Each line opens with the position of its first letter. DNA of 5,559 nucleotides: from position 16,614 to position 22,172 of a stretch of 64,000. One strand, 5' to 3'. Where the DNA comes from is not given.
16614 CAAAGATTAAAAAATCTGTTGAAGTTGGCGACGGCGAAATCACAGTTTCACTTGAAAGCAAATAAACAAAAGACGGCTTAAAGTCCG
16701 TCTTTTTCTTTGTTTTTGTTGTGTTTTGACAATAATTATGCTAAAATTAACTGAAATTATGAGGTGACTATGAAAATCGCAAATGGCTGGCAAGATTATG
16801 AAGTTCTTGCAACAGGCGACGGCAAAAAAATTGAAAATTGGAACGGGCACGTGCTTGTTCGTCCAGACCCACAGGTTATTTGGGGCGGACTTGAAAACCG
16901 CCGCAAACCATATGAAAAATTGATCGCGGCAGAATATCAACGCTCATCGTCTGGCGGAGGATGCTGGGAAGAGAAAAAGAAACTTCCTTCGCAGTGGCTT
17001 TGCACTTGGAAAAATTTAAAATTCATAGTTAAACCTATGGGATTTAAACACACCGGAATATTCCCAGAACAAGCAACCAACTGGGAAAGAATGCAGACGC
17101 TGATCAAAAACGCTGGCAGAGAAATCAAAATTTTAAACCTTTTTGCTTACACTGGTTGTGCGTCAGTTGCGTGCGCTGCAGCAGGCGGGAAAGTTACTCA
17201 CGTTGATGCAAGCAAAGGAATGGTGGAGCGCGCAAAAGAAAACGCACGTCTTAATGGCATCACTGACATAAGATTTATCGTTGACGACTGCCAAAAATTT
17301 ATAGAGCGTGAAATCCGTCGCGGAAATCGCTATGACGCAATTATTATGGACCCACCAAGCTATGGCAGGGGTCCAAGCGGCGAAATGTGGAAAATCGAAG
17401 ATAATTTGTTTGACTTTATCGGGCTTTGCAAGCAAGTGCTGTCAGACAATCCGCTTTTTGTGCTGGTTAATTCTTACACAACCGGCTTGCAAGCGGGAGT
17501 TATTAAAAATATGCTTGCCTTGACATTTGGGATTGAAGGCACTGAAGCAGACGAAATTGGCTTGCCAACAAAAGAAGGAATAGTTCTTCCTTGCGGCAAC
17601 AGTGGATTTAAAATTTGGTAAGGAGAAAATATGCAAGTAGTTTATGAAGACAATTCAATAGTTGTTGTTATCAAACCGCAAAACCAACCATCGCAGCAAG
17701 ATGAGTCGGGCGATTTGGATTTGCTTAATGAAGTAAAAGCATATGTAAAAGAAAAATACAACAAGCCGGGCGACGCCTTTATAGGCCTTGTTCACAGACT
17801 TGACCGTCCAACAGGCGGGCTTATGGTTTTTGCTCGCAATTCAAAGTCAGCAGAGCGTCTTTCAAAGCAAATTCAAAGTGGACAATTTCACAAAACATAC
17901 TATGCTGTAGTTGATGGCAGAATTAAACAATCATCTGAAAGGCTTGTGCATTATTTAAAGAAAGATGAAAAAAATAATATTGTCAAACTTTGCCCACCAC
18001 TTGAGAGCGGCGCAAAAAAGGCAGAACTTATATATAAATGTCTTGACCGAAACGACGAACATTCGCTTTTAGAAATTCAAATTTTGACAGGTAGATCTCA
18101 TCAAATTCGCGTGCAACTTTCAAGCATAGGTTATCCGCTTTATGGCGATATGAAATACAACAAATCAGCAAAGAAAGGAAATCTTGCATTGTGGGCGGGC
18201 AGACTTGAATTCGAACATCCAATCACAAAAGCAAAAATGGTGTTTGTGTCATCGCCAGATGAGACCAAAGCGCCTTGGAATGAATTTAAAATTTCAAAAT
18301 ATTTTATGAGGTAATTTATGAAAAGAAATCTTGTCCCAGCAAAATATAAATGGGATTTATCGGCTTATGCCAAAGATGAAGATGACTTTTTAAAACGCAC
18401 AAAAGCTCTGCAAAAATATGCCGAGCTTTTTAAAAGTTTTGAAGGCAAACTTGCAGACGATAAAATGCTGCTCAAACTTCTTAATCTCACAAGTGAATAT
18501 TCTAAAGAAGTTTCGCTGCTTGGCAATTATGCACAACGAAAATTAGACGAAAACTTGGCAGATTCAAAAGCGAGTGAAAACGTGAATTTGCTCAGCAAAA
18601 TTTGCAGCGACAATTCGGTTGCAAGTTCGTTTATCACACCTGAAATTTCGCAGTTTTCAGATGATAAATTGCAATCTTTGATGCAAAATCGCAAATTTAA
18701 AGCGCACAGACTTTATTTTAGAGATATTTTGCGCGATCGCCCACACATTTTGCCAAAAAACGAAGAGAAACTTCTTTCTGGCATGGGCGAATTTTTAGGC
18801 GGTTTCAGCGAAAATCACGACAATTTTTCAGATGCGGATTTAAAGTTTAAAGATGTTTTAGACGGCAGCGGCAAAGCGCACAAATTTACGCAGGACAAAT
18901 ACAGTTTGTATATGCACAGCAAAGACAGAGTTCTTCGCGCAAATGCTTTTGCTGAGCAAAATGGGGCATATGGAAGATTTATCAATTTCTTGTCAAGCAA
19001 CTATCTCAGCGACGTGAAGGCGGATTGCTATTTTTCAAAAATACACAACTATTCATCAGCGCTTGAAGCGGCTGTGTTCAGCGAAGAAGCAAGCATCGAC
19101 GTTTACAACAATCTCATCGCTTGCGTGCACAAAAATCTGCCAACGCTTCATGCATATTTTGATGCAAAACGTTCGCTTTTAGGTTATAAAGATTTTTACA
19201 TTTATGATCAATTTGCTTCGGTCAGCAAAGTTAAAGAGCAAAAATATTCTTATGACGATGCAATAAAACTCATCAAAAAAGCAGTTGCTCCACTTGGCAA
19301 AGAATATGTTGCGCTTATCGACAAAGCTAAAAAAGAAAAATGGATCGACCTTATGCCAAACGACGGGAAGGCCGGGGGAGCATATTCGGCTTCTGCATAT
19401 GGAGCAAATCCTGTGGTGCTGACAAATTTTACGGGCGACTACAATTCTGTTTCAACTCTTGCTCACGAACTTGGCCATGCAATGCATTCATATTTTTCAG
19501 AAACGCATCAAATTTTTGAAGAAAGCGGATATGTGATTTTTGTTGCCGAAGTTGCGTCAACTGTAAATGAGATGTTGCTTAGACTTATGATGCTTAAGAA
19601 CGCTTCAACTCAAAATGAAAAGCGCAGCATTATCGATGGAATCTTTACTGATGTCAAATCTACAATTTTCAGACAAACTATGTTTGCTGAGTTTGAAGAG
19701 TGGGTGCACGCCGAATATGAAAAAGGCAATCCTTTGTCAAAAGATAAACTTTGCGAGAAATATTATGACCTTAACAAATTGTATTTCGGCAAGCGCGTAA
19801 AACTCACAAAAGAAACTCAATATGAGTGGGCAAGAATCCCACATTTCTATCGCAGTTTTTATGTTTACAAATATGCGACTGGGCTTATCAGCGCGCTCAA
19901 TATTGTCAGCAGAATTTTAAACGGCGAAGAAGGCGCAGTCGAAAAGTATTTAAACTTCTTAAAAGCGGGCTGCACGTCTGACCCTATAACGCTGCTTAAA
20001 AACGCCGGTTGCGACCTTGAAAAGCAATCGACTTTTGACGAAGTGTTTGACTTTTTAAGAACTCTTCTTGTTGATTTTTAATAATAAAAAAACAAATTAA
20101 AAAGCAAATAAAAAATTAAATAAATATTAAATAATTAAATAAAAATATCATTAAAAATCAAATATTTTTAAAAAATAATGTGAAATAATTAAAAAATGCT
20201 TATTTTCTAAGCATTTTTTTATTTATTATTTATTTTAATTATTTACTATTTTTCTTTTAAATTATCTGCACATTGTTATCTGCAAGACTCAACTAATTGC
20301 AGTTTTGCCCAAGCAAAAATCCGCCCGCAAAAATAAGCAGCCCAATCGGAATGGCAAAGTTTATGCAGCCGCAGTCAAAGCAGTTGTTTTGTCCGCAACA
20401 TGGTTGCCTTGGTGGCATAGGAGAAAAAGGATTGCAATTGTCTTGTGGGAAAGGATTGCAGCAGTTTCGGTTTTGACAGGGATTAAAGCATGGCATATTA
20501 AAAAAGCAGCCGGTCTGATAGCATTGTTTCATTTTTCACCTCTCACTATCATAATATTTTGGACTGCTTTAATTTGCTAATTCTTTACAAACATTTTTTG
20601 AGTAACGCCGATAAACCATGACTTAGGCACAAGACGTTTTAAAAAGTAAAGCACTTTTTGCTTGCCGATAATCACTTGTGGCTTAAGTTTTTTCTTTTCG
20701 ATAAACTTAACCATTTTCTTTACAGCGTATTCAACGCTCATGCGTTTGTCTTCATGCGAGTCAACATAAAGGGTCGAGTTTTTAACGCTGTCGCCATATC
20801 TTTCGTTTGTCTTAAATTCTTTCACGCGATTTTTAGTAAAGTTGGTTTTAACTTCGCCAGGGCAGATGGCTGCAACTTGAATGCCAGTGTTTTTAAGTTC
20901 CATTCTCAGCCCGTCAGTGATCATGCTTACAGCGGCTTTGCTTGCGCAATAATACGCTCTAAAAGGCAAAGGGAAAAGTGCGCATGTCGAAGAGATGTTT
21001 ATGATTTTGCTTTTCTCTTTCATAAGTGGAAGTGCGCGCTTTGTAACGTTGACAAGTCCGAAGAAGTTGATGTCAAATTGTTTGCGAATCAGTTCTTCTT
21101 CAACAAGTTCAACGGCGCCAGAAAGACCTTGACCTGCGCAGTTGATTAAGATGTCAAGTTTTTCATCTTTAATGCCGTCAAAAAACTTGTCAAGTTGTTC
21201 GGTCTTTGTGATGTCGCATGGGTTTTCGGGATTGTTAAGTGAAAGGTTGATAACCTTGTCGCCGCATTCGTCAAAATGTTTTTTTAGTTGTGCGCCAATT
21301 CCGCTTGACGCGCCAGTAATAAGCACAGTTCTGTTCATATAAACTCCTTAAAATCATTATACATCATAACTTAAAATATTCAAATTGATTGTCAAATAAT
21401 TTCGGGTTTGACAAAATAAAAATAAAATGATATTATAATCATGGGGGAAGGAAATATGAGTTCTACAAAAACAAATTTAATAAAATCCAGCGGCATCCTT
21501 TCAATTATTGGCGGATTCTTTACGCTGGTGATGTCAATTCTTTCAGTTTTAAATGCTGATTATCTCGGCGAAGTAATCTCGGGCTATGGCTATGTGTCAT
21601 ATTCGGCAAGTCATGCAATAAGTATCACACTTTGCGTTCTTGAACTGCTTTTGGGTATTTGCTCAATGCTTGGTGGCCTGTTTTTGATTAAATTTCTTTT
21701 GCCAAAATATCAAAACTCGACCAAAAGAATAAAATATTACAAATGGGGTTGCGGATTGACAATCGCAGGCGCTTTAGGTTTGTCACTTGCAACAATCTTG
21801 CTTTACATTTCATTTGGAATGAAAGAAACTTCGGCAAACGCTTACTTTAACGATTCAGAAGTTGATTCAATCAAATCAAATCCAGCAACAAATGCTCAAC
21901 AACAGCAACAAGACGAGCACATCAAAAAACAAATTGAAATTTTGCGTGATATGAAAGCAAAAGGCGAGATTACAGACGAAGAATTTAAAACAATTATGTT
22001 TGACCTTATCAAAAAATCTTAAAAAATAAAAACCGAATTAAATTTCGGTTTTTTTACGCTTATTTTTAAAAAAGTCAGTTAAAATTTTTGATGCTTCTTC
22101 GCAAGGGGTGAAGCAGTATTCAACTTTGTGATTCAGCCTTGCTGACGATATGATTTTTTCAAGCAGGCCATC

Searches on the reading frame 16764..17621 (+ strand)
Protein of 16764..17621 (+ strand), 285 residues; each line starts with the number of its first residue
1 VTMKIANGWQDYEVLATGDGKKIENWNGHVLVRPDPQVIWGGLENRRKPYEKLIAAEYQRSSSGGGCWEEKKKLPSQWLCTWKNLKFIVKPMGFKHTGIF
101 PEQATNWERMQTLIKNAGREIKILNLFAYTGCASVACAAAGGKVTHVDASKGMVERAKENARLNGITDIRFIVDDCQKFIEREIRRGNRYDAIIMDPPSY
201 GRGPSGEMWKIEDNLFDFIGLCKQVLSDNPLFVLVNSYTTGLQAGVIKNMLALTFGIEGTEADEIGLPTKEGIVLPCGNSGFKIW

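Call 54: search_protein_families(library=pfam, proteins=[window:16764-17621:+], max_evalue=0.001)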
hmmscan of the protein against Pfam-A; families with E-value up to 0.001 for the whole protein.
window:16764-17621:+ (285 aa): 7 families
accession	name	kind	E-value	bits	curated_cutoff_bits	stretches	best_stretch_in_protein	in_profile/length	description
PF10672.15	Methyltrans_SAM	-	4.1e-14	53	27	1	113-203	117-209/286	S-adenosylmethionine-dependent methyltransferase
PF13649.12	Methyltransf_25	-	1.1e-06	29.7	27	1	125-195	3-70/97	Methyltransferase domain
PF13847.12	Methyltransf_31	-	2.7e-06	27.6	27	1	130-196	14-81/145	Methyltransferase domain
PF03602.21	Cons_hypoth95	-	1.2e-05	25.6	24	1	113-198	35-122/182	Conserved hypothetical protein 95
PF05175.20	MTS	-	0.00025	21.2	23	1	115-198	29-107/170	Methyltransferase small domain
PF08241.18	Methyltransf_11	-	0.00037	21.5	21.2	0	130-178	7-53/95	Methyltransferase domain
PF02475.24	TRM5-TYW2_MTfase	-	0.00049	20.5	28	1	108-197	26-112/164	TRM5/TYW2 methyltransferase domain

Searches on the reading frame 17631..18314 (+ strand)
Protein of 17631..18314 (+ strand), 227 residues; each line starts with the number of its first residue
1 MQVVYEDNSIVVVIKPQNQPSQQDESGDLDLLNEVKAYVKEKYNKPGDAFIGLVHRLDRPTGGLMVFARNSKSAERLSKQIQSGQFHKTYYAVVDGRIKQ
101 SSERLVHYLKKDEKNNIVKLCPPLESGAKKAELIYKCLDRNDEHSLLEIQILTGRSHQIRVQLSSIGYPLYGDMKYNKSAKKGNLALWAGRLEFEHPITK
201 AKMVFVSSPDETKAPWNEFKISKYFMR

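Call 54: search_protein_families(library=pfam, proteins=[window:17631-18314:+], max_evalue=0.001)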
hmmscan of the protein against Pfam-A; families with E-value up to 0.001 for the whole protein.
window:17631-18314:+ (227 aa): 1 family
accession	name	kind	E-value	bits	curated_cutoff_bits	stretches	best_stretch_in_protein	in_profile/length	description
PF00849.27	PseudoU_synth_2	-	2.1e-31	109.6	26.8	1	10-165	2-152/152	RNA pseudouridylate synthase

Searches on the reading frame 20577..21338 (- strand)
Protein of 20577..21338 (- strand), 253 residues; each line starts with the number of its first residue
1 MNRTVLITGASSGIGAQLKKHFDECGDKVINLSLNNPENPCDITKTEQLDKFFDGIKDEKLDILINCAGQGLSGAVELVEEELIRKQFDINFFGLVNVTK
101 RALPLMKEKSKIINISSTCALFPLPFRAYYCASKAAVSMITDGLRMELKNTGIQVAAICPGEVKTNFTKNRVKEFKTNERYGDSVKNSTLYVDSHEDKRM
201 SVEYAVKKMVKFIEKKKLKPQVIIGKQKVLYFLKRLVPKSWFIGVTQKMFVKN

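Call 54: search_protein_families(library=pfam, proteins=[window:20577-21338:-], max_evalue=0.001)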
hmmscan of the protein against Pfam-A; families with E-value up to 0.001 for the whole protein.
window:20577-21338:- (253 aa): 6 families
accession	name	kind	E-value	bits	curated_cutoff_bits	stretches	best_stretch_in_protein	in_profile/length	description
PF00106.31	adh_short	-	1.1e-40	139.7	26.6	1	4-173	2-192/195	short chain dehydrogenase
PF13561.12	adh_short_C2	-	1.1e-28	100.9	27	1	39-176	48-188/236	Enoyl-(Acyl carrier protein) reductase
PF04321.23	RmlD_sub_bind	-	8.2e-06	25.5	27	1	4-116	2-100/287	RmlD substrate binding domain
PF01370.27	Epimerase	-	1.4e-05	25.1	20.9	1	5-120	1-118/240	NAD dependent epimerase/dehydratase family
PF23441.1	SDR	-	3.5e-05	23.8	27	1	58-170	88-201/258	SDR-like rossmann domain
PF08659.16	KR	-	0.00038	20.9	22.6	0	40-157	59-172/180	KR domain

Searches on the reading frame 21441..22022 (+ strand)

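Call 54: search_protein_families(library=pfam, proteins=[window:21441-22022:+], max_evalue=0.001)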
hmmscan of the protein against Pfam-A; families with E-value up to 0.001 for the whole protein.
window:21441-22022:+ (193 aa): 1 family
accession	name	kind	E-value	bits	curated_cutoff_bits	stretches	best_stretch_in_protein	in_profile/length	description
PF09851.14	SHOCT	-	1.4e-06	28.3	27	1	164-183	2-21/28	Short C-terminal domain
